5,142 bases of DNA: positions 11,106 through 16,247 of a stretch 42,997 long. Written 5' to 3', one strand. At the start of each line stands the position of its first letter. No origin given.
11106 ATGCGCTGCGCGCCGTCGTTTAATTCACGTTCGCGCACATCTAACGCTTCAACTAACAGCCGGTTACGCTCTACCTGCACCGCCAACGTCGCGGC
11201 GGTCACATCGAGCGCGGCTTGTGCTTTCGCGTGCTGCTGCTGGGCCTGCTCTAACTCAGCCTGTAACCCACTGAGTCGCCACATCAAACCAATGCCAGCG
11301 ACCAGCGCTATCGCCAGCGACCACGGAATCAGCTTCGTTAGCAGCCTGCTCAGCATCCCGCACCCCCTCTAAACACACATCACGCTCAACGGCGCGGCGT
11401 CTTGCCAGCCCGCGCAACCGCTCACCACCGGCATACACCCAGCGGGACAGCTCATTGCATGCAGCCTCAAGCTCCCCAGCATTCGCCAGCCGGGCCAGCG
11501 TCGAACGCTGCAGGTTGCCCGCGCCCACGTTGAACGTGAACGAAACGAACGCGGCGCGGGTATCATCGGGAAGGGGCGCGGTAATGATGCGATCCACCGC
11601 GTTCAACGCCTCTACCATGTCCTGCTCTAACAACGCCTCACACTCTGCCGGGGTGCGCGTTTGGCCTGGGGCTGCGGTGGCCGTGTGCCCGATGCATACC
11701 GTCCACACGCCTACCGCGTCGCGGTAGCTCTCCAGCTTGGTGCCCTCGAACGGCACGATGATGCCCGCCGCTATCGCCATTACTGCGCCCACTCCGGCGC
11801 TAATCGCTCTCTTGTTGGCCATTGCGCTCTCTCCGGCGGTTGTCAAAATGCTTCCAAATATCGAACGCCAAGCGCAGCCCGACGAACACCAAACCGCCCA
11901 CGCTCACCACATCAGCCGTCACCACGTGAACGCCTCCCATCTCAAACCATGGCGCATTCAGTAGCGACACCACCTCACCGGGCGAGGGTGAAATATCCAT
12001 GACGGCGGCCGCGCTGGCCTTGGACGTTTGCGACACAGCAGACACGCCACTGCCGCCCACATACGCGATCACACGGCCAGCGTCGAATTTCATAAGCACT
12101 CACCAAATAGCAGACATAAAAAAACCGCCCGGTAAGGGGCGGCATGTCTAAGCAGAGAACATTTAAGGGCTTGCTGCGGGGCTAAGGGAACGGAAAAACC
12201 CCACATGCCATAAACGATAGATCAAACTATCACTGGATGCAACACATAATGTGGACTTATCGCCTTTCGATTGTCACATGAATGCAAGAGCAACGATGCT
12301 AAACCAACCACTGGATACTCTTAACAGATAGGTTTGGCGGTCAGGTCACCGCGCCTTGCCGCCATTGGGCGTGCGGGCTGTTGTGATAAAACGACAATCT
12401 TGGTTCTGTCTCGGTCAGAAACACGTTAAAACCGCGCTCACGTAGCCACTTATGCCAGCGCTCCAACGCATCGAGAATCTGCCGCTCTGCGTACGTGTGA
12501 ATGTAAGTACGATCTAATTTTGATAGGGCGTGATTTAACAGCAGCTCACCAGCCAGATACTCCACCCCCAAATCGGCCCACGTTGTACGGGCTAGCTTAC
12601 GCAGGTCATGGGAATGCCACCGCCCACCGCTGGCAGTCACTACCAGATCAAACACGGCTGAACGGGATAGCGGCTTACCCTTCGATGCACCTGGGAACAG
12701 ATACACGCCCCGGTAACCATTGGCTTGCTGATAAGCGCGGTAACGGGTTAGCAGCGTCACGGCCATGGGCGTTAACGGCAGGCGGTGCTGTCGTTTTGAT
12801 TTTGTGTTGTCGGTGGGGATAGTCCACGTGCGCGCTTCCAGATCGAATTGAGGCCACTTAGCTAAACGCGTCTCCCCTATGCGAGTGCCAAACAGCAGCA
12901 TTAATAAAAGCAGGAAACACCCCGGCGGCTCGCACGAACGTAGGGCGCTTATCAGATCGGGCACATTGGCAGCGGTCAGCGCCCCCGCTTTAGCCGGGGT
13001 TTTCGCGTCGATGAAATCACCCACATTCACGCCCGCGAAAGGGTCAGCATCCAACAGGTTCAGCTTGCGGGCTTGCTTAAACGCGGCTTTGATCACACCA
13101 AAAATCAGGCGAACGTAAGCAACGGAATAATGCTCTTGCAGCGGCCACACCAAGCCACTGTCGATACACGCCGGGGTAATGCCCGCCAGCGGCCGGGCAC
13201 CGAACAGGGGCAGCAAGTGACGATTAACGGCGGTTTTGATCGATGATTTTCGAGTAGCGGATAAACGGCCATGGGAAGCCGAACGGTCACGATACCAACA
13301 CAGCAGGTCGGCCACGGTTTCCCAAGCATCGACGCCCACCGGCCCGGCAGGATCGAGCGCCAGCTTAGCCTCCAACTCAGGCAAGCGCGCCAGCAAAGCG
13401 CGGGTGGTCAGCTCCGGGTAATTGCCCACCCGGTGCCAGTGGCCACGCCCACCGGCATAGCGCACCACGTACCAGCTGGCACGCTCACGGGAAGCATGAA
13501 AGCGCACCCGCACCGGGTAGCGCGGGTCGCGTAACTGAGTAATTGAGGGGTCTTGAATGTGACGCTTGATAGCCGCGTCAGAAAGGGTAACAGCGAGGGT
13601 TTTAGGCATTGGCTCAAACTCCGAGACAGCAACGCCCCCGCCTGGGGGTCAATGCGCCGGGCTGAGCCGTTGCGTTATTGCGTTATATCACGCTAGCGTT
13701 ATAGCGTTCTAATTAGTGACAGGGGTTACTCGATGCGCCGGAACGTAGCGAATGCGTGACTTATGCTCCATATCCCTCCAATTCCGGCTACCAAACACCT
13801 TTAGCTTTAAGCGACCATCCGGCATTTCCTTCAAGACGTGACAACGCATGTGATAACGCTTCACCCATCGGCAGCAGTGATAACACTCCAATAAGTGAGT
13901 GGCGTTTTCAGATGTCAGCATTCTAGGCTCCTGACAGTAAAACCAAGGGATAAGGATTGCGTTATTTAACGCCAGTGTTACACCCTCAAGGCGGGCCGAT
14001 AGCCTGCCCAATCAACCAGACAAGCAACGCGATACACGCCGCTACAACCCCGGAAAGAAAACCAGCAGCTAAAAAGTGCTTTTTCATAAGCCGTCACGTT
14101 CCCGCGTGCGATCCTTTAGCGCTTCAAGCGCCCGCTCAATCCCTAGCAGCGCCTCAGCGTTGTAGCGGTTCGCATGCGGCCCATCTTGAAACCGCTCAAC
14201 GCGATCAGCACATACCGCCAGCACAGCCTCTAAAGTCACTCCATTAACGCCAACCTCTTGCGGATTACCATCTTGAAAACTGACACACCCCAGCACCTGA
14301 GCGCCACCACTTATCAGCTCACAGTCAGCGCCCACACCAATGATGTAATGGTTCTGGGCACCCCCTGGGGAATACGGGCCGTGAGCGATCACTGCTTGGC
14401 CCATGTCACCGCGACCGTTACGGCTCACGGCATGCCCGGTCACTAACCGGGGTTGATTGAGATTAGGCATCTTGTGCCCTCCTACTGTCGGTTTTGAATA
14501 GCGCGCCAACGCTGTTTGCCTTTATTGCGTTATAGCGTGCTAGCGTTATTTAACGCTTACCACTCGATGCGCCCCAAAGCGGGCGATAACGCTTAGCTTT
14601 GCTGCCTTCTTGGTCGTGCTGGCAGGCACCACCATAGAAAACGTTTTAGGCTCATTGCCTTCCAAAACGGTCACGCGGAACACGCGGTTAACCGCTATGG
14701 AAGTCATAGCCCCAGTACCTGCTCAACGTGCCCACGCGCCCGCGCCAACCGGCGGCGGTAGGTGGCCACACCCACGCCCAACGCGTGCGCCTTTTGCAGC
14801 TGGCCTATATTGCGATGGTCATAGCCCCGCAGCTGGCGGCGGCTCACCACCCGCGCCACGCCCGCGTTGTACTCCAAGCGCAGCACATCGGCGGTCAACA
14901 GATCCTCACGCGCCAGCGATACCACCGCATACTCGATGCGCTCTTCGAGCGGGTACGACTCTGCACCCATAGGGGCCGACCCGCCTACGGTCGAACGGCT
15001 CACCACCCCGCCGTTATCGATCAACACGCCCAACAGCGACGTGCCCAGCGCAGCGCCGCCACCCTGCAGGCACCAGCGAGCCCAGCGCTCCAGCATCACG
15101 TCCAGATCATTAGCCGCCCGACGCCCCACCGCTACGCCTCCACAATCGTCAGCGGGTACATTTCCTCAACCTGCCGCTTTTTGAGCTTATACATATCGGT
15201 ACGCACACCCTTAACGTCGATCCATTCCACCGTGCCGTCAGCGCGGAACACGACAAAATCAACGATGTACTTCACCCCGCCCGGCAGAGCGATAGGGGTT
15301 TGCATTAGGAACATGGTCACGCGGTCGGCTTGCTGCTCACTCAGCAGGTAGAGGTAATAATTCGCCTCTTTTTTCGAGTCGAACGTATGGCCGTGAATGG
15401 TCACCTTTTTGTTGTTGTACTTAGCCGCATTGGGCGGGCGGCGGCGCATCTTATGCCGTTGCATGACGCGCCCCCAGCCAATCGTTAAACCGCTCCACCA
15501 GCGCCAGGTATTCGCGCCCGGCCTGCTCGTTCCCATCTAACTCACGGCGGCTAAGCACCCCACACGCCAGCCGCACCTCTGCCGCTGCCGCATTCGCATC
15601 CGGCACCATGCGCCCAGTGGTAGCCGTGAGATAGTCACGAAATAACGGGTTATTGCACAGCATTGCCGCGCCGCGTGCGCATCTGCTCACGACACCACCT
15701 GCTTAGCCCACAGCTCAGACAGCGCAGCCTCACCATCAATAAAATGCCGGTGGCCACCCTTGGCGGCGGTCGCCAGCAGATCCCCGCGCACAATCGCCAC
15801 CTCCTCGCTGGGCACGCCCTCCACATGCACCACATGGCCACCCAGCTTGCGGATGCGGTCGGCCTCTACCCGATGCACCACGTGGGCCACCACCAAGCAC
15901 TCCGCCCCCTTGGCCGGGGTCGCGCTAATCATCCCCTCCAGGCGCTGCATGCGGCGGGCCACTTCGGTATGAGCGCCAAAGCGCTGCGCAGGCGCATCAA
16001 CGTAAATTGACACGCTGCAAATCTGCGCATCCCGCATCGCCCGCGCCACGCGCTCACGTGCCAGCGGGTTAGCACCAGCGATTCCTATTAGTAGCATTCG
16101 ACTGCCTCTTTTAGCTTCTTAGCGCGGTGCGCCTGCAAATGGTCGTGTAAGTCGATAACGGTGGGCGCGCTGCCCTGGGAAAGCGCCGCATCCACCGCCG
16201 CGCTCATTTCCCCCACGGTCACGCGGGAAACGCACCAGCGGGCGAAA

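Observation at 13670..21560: Dispersed ~33-bp palindrome-plus-TATAAC module upstream of at least six transcription units, always oriented toward the downstream gene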

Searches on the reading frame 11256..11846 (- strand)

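Call 29: search_protein_families(library=pfam, proteins=[window:11256-11846:-], max_evalue=0.01)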
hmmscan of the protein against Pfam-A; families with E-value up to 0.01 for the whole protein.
window:11256-11846:- (196 aa): 1 family
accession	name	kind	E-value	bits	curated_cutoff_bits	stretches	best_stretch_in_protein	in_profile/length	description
PF00959.24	Phage_lysozyme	-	5.2e-41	140.3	22.3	1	33-154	3-125/125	Phage lysozyme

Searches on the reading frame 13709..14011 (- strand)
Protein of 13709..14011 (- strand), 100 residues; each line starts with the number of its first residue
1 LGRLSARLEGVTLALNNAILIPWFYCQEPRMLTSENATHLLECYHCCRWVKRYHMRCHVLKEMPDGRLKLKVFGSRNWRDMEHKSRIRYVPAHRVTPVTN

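Call 11: search_protein_families(library=pfam, proteins=[window:13709-14011:-], max_evalue=0.01)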
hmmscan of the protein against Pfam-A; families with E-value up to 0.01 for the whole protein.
window:13709-14011:- (100 aa): 0 families

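Call 16: search_protein_families(library=phrogs, proteins=[window:13709-14011:-], max_evalue=0.001)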
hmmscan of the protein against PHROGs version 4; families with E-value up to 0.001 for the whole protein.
window:13709-14011:- (100 aa): 0 families

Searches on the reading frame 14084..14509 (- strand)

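Call 11: search_protein_families(library=pfam, proteins=[window:14084-14509:-], max_evalue=0.01)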
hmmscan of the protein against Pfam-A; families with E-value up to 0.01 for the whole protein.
window:14084-14509:- (141 aa): 0 families

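Call 16: search_protein_families(library=phrogs, proteins=[window:14084-14509:-], max_evalue=0.001)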
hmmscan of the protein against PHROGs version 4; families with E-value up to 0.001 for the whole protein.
window:14084-14509:- (141 aa): 3 families
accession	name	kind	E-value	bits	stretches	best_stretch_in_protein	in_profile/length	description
phrog_2428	-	unknown function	2.1e-18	67.7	1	51-139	37-121/131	-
phrog_23843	-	unknown function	8.2e-09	36.4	1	72-138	121-188/200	-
phrog_22140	-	unknown function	1.2e-07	32.5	1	48-137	125-217/230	-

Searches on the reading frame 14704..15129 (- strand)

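Call 11: search_protein_families(library=pfam, proteins=[window:14704-15129:-], max_evalue=0.01)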
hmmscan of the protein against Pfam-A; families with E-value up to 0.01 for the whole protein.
window:14704-15129:- (141 aa): 0 families

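Call 16: search_protein_families(library=phrogs, proteins=[window:14704-15129:-], max_evalue=0.001)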
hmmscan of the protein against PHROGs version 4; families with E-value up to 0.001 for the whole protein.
window:14704-15129:- (141 aa): 3 families
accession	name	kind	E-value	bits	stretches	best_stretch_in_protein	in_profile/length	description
phrog_5285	-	unknown function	4.2e-21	76.5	1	6-139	3-122/127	-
phrog_4300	-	unknown function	1.9e-07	32.4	1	8-139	4-132/168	-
phrog_35346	-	unknown function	3.8e-05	24.5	1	63-137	116-179/183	-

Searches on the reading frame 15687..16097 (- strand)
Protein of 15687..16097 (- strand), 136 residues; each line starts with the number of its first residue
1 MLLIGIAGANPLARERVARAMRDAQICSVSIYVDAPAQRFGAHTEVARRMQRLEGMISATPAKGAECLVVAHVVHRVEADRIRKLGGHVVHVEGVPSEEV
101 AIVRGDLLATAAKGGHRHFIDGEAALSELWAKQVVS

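Call 11: search_protein_families(library=pfam, proteins=[window:15687-16097:-], max_evalue=0.01)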
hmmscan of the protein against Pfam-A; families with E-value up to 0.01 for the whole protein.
window:15687-16097:- (136 aa): 0 families

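Call 35: search_protein_families(library=pfam, proteins=[window:15687-16097:-], max_evalue=10)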
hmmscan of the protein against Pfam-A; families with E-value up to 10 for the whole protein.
window:15687-16097:- (136 aa): 1 family
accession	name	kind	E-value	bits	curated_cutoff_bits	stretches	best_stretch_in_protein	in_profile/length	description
PF22608.2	DNAX_ATPase_lid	-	0.17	12.1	27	1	87-117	7-34/49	DNA polymerase III clamp loader subunit, ATPase lid domain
